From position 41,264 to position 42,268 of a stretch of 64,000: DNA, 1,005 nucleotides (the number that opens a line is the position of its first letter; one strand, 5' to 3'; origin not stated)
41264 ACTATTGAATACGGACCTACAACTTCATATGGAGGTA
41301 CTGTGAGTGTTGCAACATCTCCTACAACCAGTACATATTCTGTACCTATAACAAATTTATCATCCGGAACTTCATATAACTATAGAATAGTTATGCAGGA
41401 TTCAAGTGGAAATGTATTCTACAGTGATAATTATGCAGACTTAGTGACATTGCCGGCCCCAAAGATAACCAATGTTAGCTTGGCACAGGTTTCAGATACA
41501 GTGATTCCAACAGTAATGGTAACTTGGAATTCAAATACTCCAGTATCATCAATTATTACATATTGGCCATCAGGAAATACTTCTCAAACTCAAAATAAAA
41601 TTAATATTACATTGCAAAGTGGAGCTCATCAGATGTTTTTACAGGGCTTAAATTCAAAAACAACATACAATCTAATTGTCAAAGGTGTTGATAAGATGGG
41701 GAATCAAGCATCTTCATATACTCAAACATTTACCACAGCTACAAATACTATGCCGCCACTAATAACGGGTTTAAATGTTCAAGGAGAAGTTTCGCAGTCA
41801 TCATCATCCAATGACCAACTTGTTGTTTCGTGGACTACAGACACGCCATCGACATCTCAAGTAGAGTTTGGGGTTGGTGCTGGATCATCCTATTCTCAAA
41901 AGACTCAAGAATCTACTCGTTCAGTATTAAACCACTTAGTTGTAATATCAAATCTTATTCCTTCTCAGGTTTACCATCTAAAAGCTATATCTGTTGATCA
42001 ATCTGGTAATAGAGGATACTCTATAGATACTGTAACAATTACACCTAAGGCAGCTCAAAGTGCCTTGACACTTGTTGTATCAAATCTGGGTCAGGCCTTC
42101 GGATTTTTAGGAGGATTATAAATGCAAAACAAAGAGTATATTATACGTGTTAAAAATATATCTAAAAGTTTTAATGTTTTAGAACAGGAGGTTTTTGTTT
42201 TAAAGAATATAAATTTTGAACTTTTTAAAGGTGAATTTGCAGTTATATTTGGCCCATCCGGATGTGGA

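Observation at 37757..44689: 1454-aa DUF2341/LamG/FN3 surface protein translationally coupled to a MacB-type ABC ATPase-permease fusion, with a paralogue at the window edge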

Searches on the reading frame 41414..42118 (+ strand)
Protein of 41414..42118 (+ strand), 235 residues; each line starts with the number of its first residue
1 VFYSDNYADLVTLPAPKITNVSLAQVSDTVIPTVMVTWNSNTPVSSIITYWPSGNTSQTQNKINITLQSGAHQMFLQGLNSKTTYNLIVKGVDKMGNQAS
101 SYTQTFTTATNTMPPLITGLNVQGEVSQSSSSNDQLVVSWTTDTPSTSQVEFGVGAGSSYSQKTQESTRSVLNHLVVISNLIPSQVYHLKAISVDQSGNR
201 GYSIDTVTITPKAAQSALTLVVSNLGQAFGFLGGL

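Call 79: predict_structure(alignment_id=A6)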
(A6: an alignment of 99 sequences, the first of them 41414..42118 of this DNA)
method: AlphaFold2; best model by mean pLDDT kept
length: 235 residues; sequences in the alignment: 99
mean_pLDDT: 90.7   pTM: 0.71
mean pLDDT of the five models: 90.7, 89.3, 89.3, 88.8, 88.7
residues with pLDDT >= 90: 180; 70-90: 26; 50-70: 29; < 50: 0
segments of 3 or more residues with pLDDT < 50: none
pLDDT, mean of each block of 10 residues (from residue 1): 59 91 94 97 98 97 97 97 97 97 95 94 83 88 98 95 97 97 96 95 97 72 71 64
secondary structure, 60 per line:
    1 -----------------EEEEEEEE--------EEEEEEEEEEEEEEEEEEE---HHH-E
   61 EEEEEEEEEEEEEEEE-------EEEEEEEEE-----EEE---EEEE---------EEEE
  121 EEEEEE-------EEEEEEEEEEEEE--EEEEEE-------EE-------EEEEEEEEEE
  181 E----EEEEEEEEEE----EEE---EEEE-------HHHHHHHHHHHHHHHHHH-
elements in order: E18-25 E34-52 E60-76 E84-92 E98-100 E104-107 E117-126 E134-146 E149-154 E171-181 E186-195 E200-202 E206-209 H217-234

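Call 80: search_protein_representatives(alignment_id=A6)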
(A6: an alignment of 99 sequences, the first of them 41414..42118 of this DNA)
Query: 99 sequences, 176 profile positions. Proteins with E-value up to 0.001 (for the whole library): 21519; up to 1e-10: 7945; up to 1e-30: 2376. The best 150 are listed.
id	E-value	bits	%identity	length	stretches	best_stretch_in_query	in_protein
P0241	0.0e+00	1055.4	-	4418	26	5-150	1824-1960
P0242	6.0e-271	905.4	-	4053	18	7-149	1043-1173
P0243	5.4e-254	850.2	-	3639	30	4-141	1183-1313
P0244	8.0e-232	778.0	-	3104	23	4-157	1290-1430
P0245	3.6e-224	753.1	-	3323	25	5-153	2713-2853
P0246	4.2e-220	739.8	-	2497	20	27-155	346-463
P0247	1.1e-212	715.7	-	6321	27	4-175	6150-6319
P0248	1.2e-188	637.4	-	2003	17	4-175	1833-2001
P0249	2.5e-188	636.3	-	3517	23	4-175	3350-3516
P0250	5.1e-179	606.0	-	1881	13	24-152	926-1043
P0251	6.1e-174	589.5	-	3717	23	67-145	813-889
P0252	3.2e-172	583.8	-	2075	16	4-151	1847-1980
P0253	1.2e-169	575.4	-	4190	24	4-141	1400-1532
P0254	1.0e-161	549.7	-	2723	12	12-164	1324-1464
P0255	4.4e-159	541.1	-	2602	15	3-175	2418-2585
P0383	1.9e-91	320.8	-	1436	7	3-154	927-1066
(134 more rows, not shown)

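Call 82: fold_search(model_id=the predicted structure, library=pdb)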
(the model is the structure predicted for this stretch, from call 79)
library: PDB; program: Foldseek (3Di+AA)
matches with E <= 10: 1766; with E <= 0.001: 358
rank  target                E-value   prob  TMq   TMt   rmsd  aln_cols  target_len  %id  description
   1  7y6e_G                1.1e-07  1.00  0.39  0.46   9.6       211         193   16  Crystal structure of sDscam FNIII23 domains, isoform Beta2v6 (released 2023-05-24)
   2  5e53_A                1.9e-07  1.00  0.40  0.35   7.4       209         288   16  Crystal structure of chicken CNTN1 FN1-FN3 domains (released 2016-08-31)
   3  2vkx_A                2.9e-07  1.00  0.34  0.39  10.6       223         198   14  Human NCAM, FN3 domains 1 and 2, M610R mutant (released 2008-02-26)
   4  7y6e_D                3.5e-07  1.00  0.39  0.45   9.6       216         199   17  Crystal structure of sDscam FNIII23 domains, isoform Beta2v6 (released 2023-05-24)
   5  7y6e_E                4.1e-07  1.00  0.38  0.45   9.4       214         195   16  Crystal structure of sDscam FNIII23 domains, isoform Beta2v6 (released 2023-05-24)
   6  7y6e_A                5.5e-07  1.00  0.39  0.45   9.4       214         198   16  Crystal structure of sDscam FNIII23 domains, isoform Beta2v6 (released 2023-05-24)
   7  4bq6_A                5.5e-07  1.00  0.39  0.43   9.9       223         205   15  Crystal structure of the RGMB-NEO1 complex form 1 (released 2013-06-12)
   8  7y6e_C                5.8e-07  1.00  0.39  0.46   9.4       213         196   16  Crystal structure of sDscam FNIII23 domains, isoform Beta2v6 (released 2023-05-24)
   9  6z3m_E                6.1e-07  1.00  0.39  0.43   9.9       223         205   15  Repulsive Guidance Molecule B (RGMB) in complex with Growth Differentiation Factor 5 (GDF5) and Neogenin 1 (NEO1). (released 2020-07-01)
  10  5e55_B                6.4e-07  1.00  0.35  0.28   8.6       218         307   15  Crystal structure of mouse CNTN6 FN1-FN3 domains (released 2016-08-31)
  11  3f7p_D                6.4e-07  1.00  0.35  0.41   9.0       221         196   16  Crystal structure of a complex between integrin beta4 and plectin (released 2009-03-10)
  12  6tpu_B                6.7e-07  1.00  0.41  0.48   7.6       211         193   15  Crystal structures of FNIII domain three and four of the human leucocyte common antigen-related protein, LAR (released 2020-05-13)
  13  4bq9_A                6.7e-07  1.00  0.37  0.42   9.0       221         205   15  Crystal structure of the FN5 and FN6 domains of NEO1, form 1 (released 2013-06-12)
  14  4bq8_A                6.7e-07  1.00  0.37  0.43   9.6       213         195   15  Crystal structure of the RGMB-NEO1 complex form 3 (released 2013-06-12)
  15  8iyk_F                6.7e-07  1.00  0.35  0.13  11.6       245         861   12  Tail tip conformation 1 of phage lambda tail (released 2023-10-18)
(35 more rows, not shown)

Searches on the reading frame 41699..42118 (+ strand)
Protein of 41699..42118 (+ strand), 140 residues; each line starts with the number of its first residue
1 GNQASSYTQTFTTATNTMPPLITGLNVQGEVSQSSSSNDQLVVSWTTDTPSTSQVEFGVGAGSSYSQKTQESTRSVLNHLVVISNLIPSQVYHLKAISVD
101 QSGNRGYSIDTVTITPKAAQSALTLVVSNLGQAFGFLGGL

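Call 29: find_related_loci(query=A2, collection=metagenome_contigs, flank=6000)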
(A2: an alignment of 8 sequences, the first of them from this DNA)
Query A2 (140 aa) in metagenome_contigs; peptide patterns used: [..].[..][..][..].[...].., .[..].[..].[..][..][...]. (x = any residue, [..] = any of these).
454 stretches matched a pattern; 328 encode a relative of the query (tblastn E <= 1e-3); the best 80 are kept; 80 distinct loci.
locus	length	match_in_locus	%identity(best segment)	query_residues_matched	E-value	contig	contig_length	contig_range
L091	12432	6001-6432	60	1-140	5e-55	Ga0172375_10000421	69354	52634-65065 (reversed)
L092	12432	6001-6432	61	1-140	2e-53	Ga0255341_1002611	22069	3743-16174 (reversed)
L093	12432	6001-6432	61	1-140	2e-53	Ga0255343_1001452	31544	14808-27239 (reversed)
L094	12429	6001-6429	64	1-140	3e-53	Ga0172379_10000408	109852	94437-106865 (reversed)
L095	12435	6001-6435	59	1-140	8e-53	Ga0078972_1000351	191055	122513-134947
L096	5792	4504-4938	60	1-140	3e-52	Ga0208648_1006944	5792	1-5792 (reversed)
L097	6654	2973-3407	60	1-140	3e-52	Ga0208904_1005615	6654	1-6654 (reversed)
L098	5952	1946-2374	62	1-140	8e-52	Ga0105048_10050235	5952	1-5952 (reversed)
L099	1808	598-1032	59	1-140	3e-53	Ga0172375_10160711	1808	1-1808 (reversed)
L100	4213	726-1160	59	1-140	7e-52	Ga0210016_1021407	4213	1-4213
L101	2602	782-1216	58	1-140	7e-52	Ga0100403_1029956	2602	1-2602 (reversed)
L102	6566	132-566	59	1-140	1e-51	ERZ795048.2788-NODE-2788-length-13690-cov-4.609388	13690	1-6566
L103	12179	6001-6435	60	1-140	1e-51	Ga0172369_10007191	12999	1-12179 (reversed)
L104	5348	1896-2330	56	1-140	1e-51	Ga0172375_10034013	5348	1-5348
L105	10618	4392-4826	60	1-140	1e-51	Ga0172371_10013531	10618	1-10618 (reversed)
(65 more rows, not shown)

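Call 54: find_homologous_proteins(query=A2, max_evalue=1e-10)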
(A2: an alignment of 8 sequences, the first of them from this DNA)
Query A2 (8 sequences) (140 aa, profile of the alignment): 207 proteins with E <= 1e-10 among 1916 candidates; the best 120 are listed.
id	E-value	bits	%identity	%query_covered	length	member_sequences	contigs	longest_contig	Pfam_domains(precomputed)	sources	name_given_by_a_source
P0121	9.6e-72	257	59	100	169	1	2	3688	PF25059.2,PF16656.12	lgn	-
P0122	5.2e-71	255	60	98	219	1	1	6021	PF25059.2,PF23376.2,PF00041.28,PF16656.12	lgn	-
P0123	7.5e-71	254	59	100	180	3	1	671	PF25059.2,PF23376.2,PF00041.28,PF16656.12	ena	-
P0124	1.8e-70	253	57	100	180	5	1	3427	PF25059.2,PF00041.28,PF16656.12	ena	-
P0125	1.1e-69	251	60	98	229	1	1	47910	PF25059.2,PF00041.28,PF16656.12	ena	-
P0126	1.4e-68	247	56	98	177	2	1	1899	PF25059.2,PF00041.28,PF16656.12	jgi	-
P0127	4.6e-68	245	59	100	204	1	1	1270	PF25059.2,PF23376.2,PF00041.28,PF16656.12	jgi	jgi:hypothetical protein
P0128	1.1e-67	244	60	100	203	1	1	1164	PF25059.2,PF23376.2,PF00041.28,PF16656.12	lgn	-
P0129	1.2e-67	244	57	100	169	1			PF16656.12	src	-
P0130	1.7e-67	244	61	99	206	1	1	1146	PF25059.2,PF00041.28,PF16656.12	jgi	jgi:hypothetical protein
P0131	4.0e-67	242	60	100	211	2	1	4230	PF25059.2,PF16656.12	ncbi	ncbi:MAG: fibronectin type III domain-containing protein, partial [Candidatus Beckwithbacteria bacte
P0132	4.9e-67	242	58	100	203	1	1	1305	PF25059.2,PF23376.2,PF00041.28,PF16656.12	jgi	jgi:hypothetical protein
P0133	1.1e-66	241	59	99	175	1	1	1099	PF16656.12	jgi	jgi:hypothetical protein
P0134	1.7e-66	240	62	99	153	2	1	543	PF16656.12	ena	-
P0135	6.0e-66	239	58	100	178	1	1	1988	PF25059.2,PF16656.12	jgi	-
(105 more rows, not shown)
